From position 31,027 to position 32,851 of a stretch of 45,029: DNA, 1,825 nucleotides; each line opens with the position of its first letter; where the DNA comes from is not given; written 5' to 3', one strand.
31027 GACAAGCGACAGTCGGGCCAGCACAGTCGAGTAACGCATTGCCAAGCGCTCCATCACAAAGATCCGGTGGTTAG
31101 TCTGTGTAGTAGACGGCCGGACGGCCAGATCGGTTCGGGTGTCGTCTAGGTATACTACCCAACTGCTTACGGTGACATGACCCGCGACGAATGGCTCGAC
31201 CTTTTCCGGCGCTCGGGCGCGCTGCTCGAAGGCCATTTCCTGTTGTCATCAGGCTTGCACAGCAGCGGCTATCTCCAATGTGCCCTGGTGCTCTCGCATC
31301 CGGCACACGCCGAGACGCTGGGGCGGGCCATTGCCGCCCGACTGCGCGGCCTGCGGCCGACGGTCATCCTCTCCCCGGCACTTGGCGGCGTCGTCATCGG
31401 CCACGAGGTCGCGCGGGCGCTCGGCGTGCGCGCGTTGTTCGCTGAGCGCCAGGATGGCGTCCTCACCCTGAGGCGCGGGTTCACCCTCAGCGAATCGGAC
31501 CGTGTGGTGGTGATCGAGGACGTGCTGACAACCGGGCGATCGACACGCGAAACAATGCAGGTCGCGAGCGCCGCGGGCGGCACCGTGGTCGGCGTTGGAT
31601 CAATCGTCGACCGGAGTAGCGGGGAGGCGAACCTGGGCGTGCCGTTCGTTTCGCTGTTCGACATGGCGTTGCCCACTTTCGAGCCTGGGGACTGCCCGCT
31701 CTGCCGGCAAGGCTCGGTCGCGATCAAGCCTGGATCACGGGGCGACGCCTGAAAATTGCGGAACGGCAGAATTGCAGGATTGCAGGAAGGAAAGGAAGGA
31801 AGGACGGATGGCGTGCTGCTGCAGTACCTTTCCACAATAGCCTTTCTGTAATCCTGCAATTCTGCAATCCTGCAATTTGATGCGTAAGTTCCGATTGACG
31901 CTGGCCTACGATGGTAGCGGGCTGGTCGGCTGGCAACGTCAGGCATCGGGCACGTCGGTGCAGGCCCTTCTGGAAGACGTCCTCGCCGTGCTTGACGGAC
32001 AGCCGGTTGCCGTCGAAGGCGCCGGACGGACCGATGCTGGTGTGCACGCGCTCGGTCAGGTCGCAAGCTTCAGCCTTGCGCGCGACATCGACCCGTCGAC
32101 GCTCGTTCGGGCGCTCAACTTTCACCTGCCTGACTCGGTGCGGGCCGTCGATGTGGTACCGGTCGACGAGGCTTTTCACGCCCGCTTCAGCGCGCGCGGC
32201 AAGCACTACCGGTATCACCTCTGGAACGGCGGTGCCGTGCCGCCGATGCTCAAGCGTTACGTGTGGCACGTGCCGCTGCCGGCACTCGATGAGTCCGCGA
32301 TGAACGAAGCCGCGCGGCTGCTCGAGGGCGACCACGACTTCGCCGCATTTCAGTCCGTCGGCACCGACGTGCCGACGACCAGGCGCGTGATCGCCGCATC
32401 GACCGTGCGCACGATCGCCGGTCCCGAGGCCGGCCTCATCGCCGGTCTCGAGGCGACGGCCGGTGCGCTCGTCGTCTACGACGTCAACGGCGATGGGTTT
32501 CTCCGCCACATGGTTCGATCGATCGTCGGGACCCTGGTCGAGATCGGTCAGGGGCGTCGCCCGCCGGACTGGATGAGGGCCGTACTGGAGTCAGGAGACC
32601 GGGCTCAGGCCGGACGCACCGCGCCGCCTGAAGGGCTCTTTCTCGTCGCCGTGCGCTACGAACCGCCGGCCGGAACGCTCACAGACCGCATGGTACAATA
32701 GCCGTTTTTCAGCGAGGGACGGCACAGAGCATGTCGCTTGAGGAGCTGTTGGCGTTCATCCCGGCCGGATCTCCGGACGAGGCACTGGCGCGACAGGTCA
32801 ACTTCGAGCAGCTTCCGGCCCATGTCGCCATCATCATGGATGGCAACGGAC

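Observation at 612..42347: Family of intergenic palindromes whose arms are tandem 8-9 nt units, with a different unit at every locus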

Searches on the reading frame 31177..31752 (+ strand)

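Call 14: search_protein_families(library=pfam, proteins=[window:31177-31752:+])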
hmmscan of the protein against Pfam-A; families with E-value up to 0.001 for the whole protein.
window:31177-31752:+ (191 aa): 1 family
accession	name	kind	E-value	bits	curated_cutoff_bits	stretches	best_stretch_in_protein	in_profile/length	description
PF00156.33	Pribosyltran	-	2.3e-08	34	26.3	1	40-153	7-133/158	Phosphoribosyl transferase domain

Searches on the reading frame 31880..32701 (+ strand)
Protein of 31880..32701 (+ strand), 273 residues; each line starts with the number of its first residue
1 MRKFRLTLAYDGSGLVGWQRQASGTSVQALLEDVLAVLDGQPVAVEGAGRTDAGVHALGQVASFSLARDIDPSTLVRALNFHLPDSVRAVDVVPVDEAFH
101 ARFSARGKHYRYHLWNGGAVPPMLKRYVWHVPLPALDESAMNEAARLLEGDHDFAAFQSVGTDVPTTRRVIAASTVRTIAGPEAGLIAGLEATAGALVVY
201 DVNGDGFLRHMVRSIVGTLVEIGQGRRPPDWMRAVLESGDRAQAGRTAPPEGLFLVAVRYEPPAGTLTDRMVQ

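Call 14: search_protein_families(library=pfam, proteins=[window:31880-32701:+])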
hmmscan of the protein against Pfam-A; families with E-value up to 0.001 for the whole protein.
window:31880-32701:+ (273 aa): 1 family
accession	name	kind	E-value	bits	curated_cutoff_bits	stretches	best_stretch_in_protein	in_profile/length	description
PF01416.25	PseudoU_synth_1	-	9.2e-42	142.3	23.3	2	144-261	1-108/108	tRNA pseudouridine synthase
